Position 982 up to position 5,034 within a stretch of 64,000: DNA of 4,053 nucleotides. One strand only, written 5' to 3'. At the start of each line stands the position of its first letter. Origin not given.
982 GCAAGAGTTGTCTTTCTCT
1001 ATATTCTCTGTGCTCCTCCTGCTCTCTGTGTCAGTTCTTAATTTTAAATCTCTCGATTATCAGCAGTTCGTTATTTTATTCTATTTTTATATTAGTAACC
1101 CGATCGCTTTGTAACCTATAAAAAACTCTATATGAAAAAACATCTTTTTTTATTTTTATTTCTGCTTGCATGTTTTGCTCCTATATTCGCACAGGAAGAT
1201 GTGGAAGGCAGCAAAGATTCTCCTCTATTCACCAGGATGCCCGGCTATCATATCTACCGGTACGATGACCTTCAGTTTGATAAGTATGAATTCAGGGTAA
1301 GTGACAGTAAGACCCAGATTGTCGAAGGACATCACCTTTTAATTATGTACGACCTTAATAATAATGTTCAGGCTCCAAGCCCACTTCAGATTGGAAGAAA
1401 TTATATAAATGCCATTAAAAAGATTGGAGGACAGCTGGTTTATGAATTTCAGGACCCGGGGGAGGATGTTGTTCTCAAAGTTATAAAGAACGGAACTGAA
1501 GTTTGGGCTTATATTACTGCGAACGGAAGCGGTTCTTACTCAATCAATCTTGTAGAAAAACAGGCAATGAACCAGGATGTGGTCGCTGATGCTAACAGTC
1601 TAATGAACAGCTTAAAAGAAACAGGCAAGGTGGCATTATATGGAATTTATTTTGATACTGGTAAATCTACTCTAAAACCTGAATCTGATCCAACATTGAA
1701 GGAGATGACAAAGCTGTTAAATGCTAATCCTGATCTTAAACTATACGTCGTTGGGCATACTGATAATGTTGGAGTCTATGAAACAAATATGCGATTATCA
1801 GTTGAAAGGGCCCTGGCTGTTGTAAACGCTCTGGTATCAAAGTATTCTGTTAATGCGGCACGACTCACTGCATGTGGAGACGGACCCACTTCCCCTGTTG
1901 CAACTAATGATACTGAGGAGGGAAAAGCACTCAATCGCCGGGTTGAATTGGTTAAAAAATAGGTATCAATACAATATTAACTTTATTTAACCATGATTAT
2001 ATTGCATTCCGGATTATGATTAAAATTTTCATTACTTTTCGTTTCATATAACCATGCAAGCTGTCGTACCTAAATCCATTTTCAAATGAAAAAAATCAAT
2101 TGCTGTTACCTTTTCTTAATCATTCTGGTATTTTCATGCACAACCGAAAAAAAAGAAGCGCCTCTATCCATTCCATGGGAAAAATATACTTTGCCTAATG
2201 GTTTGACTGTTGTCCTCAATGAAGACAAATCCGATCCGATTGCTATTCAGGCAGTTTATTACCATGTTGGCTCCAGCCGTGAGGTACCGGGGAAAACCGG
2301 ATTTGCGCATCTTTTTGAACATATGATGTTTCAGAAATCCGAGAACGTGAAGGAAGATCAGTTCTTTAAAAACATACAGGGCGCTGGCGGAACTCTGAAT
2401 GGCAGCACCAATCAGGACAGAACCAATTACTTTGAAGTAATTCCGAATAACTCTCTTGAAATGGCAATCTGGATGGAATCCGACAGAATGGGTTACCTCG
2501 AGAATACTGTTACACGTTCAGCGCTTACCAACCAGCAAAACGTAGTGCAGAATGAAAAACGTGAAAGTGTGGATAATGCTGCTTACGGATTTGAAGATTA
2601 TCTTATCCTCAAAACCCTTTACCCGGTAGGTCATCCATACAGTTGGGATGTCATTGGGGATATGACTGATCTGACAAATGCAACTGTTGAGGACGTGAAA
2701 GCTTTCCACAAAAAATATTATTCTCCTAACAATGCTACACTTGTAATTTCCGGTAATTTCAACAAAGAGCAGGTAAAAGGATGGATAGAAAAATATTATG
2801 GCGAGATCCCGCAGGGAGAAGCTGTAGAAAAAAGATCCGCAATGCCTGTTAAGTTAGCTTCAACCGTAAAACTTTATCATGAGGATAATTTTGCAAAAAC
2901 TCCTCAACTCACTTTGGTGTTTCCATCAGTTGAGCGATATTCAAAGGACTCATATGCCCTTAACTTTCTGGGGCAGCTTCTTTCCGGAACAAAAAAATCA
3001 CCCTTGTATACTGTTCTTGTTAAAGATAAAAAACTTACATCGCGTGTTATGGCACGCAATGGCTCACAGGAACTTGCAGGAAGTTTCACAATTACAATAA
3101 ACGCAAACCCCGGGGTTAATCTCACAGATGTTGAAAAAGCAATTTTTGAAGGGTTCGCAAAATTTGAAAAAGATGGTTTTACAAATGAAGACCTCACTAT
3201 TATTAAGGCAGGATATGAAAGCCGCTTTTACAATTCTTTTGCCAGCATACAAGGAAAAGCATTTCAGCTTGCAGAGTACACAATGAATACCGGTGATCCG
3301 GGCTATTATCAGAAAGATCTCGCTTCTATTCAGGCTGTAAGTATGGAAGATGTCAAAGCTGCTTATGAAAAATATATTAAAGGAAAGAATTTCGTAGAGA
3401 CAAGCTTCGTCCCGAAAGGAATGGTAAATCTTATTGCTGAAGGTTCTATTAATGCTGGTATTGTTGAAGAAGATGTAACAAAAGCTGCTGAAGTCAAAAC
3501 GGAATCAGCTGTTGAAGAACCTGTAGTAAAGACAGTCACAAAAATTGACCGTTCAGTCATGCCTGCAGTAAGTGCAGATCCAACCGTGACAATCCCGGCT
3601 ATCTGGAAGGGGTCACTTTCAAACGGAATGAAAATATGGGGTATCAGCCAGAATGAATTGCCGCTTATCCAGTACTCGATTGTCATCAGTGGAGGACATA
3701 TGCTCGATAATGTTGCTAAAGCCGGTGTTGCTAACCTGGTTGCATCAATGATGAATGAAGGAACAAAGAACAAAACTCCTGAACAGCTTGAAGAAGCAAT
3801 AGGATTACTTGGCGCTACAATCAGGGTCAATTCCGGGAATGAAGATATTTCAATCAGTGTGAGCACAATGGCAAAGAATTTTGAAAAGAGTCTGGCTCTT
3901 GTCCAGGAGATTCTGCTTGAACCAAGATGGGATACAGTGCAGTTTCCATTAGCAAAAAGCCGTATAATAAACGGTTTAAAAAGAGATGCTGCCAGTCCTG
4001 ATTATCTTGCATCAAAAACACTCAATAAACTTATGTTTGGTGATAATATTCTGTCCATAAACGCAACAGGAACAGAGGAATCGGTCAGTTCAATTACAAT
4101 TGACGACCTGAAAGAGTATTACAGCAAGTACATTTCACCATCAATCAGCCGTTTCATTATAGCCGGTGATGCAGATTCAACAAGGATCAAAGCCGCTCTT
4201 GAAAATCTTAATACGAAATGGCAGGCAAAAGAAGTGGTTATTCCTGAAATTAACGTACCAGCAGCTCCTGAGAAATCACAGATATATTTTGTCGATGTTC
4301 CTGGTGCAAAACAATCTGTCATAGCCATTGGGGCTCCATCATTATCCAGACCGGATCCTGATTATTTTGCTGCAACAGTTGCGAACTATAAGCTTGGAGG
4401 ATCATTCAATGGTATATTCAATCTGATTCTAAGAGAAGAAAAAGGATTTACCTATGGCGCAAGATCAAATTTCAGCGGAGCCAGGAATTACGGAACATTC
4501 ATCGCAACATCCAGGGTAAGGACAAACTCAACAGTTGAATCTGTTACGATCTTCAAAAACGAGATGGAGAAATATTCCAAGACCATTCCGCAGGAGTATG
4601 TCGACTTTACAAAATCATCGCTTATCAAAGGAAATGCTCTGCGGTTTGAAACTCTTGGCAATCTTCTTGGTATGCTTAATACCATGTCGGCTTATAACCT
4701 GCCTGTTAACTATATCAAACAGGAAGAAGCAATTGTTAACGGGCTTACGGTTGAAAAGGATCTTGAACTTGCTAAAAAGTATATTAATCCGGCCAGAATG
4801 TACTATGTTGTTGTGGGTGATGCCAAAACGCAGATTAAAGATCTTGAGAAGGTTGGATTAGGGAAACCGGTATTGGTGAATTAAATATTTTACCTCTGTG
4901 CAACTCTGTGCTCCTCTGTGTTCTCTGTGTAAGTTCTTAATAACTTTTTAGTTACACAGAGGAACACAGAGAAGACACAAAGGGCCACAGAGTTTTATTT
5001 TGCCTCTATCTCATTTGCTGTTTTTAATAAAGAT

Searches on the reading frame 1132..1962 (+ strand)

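Call 11: search_protein_families(library=pfam, proteins=[window:1132-1962:+])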
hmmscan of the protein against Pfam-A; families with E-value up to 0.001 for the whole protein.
window:1132-1962:+ (276 aa): 2 families
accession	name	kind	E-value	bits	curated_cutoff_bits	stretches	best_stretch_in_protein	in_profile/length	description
PF00691.25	OmpA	-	3e-20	72.8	27.2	1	173-269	1-98/98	OmpA family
PF05359.17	DUF748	-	0.00024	19.7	50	0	166-212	875-921/1037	Domain of Unknown Function (DUF748)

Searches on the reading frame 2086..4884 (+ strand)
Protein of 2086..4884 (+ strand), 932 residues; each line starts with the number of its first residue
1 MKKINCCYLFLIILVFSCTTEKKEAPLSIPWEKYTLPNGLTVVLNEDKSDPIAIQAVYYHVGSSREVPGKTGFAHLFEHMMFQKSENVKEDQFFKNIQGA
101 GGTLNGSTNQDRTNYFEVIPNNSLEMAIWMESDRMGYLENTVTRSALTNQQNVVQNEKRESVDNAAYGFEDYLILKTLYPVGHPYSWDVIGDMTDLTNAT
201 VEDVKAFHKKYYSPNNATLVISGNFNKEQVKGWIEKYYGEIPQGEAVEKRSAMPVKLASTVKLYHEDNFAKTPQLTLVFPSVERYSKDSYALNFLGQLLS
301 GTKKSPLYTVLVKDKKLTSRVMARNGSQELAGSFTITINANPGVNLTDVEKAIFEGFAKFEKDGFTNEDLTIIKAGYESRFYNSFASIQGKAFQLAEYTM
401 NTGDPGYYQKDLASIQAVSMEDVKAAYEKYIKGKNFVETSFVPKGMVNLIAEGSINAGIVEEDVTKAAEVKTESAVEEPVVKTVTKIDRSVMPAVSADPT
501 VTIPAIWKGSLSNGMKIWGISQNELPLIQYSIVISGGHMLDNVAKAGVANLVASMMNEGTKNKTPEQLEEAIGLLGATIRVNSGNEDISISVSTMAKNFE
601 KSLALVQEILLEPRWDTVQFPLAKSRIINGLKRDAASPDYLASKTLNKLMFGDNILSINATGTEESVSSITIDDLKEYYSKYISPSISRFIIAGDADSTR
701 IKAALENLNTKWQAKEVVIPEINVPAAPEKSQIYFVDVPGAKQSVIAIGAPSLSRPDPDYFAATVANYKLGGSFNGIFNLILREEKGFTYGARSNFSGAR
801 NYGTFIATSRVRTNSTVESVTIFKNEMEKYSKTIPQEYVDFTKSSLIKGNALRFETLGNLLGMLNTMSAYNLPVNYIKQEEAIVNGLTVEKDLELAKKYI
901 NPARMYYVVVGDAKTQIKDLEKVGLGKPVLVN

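Call 10: find_encoding_contigs(protein=window:2086-4884:+, flank=10000, max_places=10)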
Protein window:2086-4884:+ (932 aa): no gene with exactly this product is on record in the collection.

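Call 11: search_protein_families(library=pfam, proteins=[window:2086-4884:+])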
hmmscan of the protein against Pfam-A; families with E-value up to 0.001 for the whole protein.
window:2086-4884:+ (932 aa): 2 families
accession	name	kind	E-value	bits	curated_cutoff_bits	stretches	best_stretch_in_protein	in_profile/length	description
PF05193.26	Peptidase_M16_C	-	4.3e-68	229.2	23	2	199-376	2-180/181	Peptidase M16 inactive domain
PF00675.25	Peptidase_M16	-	9.5e-28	97.4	22.3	2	42-165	2-123/149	Insulinase (Peptidase family M16)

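Call 12: find_homologous_proteins(query=window:2086-4884:+, max_evalue=1e-50)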
Query window:2086-4884:+ (932 aa): 7998 proteins with E <= 1e-50 among 8000 candidates; the best 120 are listed.
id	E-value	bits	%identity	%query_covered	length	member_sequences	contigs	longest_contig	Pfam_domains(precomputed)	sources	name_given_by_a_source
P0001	0.0e+0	2075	100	100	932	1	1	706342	PF00675.26,PF05193.27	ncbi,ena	-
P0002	0.0e+0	1989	95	100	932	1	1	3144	PF00675.26,PF05193.27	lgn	-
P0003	0.0e+0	1953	93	100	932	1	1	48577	PF00675.26,PF05193.27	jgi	jgi:zinc protease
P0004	0.0e+0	1949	93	100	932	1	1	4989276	PF00675.26,PF05193.27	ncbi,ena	-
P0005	0.0e+0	1939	93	99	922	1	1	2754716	PF00675.26,PF05193.27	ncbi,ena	-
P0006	0.0e+0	1933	92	100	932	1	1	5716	PF00675.26,PF05193.27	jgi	jgi:zinc protease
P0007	0.0e+0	1911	93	98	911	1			PF00675.26,PF05193.27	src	-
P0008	0.0e+0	1899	89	100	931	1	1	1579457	PF00675.26,PF05193.27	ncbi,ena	-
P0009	0.0e+0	1820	85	100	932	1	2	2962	PF00675.26,PF05193.27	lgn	-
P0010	0.0e+0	1802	85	100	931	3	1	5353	PF00675.26,PF05193.27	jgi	jgi:zinc protease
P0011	0.0e+0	1796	84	100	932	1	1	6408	PF00675.26,PF05193.27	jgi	jgi:zinc protease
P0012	0.0e+0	1784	83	100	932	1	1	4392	PF00675.26,PF05193.27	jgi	jgi:zinc protease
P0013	0.0e+0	1773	84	98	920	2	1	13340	PF00675.26,PF05193.27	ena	-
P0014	0.0e+0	1762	83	100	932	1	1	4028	PF00675.26,PF05193.27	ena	-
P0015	0.0e+0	1747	82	98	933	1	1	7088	PF00675.26,PF05193.27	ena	-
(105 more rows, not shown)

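Call 13: find_encoding_contigs(protein=P0001, flank=10000, max_places=3)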
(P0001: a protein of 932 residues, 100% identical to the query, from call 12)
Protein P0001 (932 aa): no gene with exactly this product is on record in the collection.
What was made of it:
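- Tried and rejected: Failed, so the source genome could not be extended (calls 10, 13).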

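Call 14: find_encoding_contigs(protein=P0004, flank=10000, max_places=3)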
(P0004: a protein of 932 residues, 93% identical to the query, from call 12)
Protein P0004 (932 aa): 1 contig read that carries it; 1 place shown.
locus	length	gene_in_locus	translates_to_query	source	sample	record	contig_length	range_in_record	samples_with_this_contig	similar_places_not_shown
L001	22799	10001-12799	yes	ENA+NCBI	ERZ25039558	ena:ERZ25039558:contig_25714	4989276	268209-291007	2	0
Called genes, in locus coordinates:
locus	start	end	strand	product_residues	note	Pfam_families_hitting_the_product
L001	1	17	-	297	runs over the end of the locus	PF06966:DUF1295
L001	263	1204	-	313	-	PF01261:AP_endonuc_2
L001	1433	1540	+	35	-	-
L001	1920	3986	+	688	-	-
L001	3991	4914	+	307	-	-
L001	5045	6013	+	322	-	-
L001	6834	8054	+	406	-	PF00675:Peptidase_M16, PF05193:Peptidase_M16_C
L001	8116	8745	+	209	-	PF01596:Methyltransf_3, PF01135:PCMT, PF13578:Methyltransf_24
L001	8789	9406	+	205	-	-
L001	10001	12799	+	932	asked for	PF00675:Peptidase_M16, PF05193:Peptidase_M16_C, PF00675:Peptidase_M16, PF05193:Peptidase_M16_C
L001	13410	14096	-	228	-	PF22381:Staph_reg_Sar_Rot (weak), PF01047:MarR (weak), PF13463:HTH_27 (weak)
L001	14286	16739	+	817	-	PF13620:CarboxypepD_reg, PF13715:CarbopepD_reg_2, PF07715:Plug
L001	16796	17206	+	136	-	PF09945:DUF2177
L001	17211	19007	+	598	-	PF02734:Dak2, PF21645:FakA-like_M, PF02645:DegV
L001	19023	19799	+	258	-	PF06966:DUF1295, PF02544:Steroid_dh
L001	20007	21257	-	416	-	PF07804:HipA_C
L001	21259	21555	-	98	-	PF13560:HTH_31, PF12844:HTH_19 (weak), PF01381:HTH_3 (weak)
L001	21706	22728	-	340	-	PF00356:LacI, PF00532:Peripla_BP_1, PF13407:Peripla_BP_4, PF13377:Peripla_BP_3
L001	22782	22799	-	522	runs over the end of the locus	PF01120:Alpha_L_fucos, PF16757:Fucosidase_C (faint)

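Call 15: find_encoding_contigs(protein=P0008, flank=10000, max_places=3)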
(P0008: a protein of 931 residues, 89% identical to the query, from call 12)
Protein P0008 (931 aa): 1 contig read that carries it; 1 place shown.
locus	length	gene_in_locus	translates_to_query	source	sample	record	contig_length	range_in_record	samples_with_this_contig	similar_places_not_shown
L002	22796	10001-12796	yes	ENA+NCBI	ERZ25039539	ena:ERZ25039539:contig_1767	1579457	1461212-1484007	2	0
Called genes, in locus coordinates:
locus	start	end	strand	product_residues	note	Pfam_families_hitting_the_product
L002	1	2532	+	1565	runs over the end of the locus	PF04357:TamB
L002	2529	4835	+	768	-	PF01103:Omp85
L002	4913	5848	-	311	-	PF01261:AP_endonuc_2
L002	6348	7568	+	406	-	PF00675:Peptidase_M16, PF05193:Peptidase_M16_C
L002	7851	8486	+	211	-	PF01596:Methyltransf_3, PF01135:PCMT (weak), PF13578:Methyltransf_24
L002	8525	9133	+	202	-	-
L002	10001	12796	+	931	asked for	PF00675:Peptidase_M16, PF05193:Peptidase_M16_C, PF00675:Peptidase_M16, PF05193:Peptidase_M16_C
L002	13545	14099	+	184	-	PF07638:Sigma70_ECF (weak), PF04542:Sigma70_r2, PF08281:Sigma70_r4_2, PF04545:Sigma70_r4 (weak)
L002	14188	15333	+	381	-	PF04773:FecR, PF16344:FecR_C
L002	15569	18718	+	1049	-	PF07660:STN, PF13620:CarboxypepD_reg, PF13715:CarbopepD_reg_2, PF07715:Plug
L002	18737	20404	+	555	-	PF14322:SusD-like_3, PF07980:SusD_RagB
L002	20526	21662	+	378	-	PF00245:Alk_phosphatase, PF01676:Metalloenzyme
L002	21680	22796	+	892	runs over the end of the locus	PF22666:Glyco_hydro_2_N2, PF00703:Glyco_hydro_2, PF02836:Glyco_hydro_2_C, PF18368:Ig_GlcNase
